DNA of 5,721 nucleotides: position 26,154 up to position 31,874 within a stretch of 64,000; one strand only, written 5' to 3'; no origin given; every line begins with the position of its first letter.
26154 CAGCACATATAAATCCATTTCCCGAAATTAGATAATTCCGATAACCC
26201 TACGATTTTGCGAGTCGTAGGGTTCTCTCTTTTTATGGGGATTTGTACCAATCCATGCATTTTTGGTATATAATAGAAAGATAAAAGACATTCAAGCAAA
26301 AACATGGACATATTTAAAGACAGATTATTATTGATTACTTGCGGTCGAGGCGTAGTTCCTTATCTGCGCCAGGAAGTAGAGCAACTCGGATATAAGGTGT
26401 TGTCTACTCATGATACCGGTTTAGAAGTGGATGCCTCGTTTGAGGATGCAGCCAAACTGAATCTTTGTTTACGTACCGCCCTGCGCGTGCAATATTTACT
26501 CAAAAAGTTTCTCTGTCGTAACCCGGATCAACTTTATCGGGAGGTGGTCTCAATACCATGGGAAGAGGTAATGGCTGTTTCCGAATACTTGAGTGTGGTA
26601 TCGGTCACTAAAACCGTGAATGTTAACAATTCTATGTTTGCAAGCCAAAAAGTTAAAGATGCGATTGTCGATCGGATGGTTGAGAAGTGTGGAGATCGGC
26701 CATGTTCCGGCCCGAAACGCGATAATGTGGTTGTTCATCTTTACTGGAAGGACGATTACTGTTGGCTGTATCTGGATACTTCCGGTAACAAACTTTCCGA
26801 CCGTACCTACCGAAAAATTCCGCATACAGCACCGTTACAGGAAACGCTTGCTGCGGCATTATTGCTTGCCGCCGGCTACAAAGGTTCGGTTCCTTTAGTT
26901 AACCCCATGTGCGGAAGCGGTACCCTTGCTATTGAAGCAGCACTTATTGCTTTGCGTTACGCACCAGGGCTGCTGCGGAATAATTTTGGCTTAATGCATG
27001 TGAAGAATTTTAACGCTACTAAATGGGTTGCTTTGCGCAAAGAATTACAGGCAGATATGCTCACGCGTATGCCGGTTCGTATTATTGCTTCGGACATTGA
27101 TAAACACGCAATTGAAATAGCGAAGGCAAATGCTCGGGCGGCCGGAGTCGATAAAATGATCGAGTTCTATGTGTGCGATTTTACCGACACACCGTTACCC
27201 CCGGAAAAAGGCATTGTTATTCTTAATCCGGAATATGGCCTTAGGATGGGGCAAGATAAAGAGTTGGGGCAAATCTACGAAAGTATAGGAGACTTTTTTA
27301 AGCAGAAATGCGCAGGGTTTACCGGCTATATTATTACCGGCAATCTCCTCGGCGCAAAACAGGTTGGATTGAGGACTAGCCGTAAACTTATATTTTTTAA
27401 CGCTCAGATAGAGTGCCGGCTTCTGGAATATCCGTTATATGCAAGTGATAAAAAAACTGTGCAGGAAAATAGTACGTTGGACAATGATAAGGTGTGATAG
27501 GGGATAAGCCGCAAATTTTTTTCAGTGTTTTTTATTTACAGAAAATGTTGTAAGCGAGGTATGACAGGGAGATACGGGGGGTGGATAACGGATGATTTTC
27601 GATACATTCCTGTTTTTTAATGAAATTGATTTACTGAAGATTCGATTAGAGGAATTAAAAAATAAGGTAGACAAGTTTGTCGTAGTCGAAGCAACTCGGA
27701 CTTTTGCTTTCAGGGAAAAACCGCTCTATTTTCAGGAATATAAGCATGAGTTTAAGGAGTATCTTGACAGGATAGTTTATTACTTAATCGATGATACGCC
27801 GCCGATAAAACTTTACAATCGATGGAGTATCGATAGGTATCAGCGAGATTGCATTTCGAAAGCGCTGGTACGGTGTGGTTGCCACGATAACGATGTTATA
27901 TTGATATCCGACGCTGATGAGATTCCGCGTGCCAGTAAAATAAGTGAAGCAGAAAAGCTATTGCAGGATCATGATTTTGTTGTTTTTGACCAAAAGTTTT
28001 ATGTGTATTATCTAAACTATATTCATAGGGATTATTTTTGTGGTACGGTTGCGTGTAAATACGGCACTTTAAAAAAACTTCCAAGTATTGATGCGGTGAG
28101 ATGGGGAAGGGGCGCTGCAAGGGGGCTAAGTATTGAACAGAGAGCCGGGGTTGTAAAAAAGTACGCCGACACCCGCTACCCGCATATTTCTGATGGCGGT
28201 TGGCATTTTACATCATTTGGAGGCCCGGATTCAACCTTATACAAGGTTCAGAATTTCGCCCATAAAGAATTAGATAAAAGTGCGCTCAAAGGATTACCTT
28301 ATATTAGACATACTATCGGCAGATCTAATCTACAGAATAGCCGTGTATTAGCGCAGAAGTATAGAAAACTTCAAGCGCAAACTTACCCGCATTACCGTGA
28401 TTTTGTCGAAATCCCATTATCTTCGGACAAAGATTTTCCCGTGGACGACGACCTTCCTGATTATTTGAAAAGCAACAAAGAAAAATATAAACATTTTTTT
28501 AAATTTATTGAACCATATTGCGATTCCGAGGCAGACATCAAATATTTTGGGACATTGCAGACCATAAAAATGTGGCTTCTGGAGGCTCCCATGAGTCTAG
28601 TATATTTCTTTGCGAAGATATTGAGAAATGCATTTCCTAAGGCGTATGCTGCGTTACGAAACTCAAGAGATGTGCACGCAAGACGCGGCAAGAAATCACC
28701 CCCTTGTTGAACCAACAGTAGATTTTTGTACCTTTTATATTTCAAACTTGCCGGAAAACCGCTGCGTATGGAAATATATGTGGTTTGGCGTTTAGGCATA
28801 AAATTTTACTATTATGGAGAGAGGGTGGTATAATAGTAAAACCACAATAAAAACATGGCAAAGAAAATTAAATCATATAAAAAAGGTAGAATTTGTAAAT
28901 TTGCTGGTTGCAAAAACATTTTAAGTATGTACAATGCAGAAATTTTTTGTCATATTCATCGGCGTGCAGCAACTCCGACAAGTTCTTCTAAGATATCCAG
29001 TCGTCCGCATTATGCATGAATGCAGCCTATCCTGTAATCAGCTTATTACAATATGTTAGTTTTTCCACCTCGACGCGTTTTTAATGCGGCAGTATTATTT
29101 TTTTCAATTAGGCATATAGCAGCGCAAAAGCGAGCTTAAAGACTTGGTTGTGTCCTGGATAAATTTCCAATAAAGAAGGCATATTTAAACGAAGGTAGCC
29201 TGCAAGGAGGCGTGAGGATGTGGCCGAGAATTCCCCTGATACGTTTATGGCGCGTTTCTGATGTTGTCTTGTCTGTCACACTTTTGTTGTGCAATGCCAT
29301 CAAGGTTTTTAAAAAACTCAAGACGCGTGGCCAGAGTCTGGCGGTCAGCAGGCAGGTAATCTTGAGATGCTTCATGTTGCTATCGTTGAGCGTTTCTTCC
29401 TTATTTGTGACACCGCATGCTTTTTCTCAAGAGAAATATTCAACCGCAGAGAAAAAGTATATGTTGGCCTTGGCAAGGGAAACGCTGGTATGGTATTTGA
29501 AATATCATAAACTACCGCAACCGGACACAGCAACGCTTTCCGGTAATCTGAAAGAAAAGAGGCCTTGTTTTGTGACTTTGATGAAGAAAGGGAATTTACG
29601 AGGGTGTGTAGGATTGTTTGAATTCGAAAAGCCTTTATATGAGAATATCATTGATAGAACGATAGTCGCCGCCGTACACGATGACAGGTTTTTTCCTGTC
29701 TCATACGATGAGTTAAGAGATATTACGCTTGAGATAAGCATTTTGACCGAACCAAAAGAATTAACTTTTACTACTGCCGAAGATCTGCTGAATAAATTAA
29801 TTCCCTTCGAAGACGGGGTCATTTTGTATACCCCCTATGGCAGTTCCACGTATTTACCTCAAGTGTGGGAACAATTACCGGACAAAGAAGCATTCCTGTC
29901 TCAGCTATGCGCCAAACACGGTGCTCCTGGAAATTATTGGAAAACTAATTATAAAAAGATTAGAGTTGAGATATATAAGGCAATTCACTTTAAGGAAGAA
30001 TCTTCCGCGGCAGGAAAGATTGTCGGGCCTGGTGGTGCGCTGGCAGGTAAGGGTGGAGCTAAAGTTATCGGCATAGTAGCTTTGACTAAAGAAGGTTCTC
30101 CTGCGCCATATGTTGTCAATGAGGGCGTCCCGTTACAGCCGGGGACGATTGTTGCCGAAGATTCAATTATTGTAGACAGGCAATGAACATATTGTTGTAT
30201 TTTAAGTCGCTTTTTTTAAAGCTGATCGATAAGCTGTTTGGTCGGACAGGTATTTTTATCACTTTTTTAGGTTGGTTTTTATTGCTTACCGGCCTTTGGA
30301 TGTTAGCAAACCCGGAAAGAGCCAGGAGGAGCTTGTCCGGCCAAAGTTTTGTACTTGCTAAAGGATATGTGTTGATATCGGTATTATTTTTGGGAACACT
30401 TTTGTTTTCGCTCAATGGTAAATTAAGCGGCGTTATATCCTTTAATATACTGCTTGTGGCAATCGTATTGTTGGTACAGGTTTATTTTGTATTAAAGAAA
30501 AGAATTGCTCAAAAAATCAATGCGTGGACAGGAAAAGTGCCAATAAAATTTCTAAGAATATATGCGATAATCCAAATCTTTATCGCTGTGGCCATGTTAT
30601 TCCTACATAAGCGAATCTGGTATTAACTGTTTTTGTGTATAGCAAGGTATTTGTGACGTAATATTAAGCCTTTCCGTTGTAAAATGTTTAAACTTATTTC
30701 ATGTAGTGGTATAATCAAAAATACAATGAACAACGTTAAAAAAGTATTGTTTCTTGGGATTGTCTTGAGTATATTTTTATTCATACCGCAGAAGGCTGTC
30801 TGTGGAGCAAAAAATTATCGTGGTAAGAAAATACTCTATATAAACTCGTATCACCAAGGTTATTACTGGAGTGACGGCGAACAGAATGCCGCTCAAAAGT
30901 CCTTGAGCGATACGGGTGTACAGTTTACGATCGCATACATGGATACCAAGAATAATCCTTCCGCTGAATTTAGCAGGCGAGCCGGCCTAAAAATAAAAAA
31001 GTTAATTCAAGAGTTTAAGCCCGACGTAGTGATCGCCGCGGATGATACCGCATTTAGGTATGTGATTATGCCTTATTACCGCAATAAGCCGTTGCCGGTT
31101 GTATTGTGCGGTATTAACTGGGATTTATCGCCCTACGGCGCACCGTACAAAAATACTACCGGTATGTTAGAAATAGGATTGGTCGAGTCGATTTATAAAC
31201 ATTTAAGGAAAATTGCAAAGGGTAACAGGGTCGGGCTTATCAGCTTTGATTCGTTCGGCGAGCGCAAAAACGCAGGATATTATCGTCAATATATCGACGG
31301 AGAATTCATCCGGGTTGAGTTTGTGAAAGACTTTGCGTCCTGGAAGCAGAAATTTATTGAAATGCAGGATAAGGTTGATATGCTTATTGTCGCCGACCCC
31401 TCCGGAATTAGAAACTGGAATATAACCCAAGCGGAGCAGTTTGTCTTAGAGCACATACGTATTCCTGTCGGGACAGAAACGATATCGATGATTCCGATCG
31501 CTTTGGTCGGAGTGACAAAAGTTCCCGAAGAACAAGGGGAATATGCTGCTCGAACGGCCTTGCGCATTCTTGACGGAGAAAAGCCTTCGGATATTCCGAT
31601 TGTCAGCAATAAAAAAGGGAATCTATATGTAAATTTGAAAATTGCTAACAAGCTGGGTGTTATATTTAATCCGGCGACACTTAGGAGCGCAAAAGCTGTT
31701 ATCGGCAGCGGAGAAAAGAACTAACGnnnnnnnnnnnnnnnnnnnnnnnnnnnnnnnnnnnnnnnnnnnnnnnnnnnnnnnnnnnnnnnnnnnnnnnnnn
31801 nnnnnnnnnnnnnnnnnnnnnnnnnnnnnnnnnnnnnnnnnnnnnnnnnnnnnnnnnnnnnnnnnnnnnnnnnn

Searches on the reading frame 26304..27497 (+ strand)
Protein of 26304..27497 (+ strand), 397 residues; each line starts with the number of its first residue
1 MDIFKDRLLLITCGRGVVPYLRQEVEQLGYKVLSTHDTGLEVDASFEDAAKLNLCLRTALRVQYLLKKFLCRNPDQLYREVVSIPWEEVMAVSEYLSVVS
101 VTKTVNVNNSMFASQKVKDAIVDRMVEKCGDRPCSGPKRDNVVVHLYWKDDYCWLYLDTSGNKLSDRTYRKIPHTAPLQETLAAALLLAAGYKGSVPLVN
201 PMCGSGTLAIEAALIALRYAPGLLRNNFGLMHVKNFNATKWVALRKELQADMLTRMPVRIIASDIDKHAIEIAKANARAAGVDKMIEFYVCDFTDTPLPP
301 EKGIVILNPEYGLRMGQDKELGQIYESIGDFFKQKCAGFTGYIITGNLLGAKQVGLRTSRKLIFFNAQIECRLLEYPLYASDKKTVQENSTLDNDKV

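Call 7: search_protein_families(library=phrogs, proteins=[window:26304-27497:+], max_evalue=0.001)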
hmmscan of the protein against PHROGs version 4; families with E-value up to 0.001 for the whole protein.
window:26304-27497:+ (397 aa): 0 families

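Call 21: search_protein_families(library=pfam, proteins=[window:26304-27497:+], max_evalue=0.01)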
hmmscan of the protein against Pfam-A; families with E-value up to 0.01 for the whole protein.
window:26304-27497:+ (397 aa): 7 families
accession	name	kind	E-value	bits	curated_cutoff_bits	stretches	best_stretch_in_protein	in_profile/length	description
PF01170.24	UPF0020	-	1.7e-43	149.1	22.3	1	167-373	1-195/197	RMKL-like, methyltransferase domain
PF22020.1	RlmL_1st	-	1.4e-10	41.4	27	1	9-62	2-54/55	RlmL ferredoxin-like domain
PF02926.22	THUMP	-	3.9e-09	37.2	20.6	1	72-158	2-84/84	THUMP domain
PF13847.12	Methyltransf_31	-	7.6e-05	22.9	27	1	253-298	24-70/145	Methyltransferase domain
PF13649.12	Methyltransf_25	-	0.00012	23.2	27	1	253-324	16-85/97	Methyltransferase domain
PF08241.18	Methyltransf_11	-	0.0019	19.3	21.2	1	250-301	11-59/95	Methyltransferase domain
PF05175.20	MTS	-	0.003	17.7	23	1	258-309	55-106/170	Methyltransferase small domain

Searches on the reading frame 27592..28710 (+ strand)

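Call 7: search_protein_families(library=phrogs, proteins=[window:27592-28710:+], max_evalue=0.001)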
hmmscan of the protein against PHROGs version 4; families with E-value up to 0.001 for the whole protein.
window:27592-28710:+ (372 aa): 0 families

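Call 21: search_protein_families(library=pfam, proteins=[window:27592-28710:+], max_evalue=0.01)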
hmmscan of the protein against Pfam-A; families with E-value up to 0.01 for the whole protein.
window:27592-28710:+ (372 aa): 1 family
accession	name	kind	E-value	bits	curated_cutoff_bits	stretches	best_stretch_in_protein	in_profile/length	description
PF04724.18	Glyco_transf_17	-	3.1e-26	92.7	26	1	2-143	75-216/348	Glycosyltransferase family 17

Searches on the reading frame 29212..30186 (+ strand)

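Call 7: search_protein_families(library=phrogs, proteins=[window:29212-30186:+], max_evalue=0.001)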
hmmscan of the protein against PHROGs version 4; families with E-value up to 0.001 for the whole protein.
window:29212-30186:+ (324 aa): 0 families

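Call 21: search_protein_families(library=pfam, proteins=[window:29212-30186:+], max_evalue=0.01)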
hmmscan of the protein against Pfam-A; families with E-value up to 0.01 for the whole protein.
window:29212-30186:+ (324 aa): 1 family
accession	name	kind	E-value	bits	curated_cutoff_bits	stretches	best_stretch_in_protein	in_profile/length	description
PF01871.22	AMMECR1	-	8.6e-41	139.7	25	1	86-259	2-167/168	AMMECR1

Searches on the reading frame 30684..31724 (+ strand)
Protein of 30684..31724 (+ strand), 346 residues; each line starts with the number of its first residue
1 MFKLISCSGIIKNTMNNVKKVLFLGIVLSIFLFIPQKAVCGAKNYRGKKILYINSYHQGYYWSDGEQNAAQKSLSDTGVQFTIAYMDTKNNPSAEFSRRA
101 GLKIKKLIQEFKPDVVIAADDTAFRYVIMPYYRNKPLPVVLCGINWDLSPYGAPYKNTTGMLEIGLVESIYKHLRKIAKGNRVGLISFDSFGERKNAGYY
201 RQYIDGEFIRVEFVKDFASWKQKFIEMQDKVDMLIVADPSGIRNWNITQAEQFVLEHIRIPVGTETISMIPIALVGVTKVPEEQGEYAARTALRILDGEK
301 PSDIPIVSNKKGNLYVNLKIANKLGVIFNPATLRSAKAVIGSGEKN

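Call 7: search_protein_families(library=phrogs, proteins=[window:30684-31724:+], max_evalue=0.001)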
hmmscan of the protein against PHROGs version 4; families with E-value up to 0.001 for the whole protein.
window:30684-31724:+ (346 aa): 0 families

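Call 21: search_protein_families(library=pfam, proteins=[window:30684-31724:+], max_evalue=0.01)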
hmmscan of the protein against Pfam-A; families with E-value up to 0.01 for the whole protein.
window:30684-31724:+ (346 aa): 2 families
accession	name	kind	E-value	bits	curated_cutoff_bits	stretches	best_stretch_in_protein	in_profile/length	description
PF04392.18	ABC_sub_bind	-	2.7e-12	47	25.9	1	71-339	21-292/293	ABC transporter substrate binding protein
PF13458.12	Peripla_BP_6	-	0.00023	21.4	31.7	1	67-205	32-160/343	Periplasmic binding protein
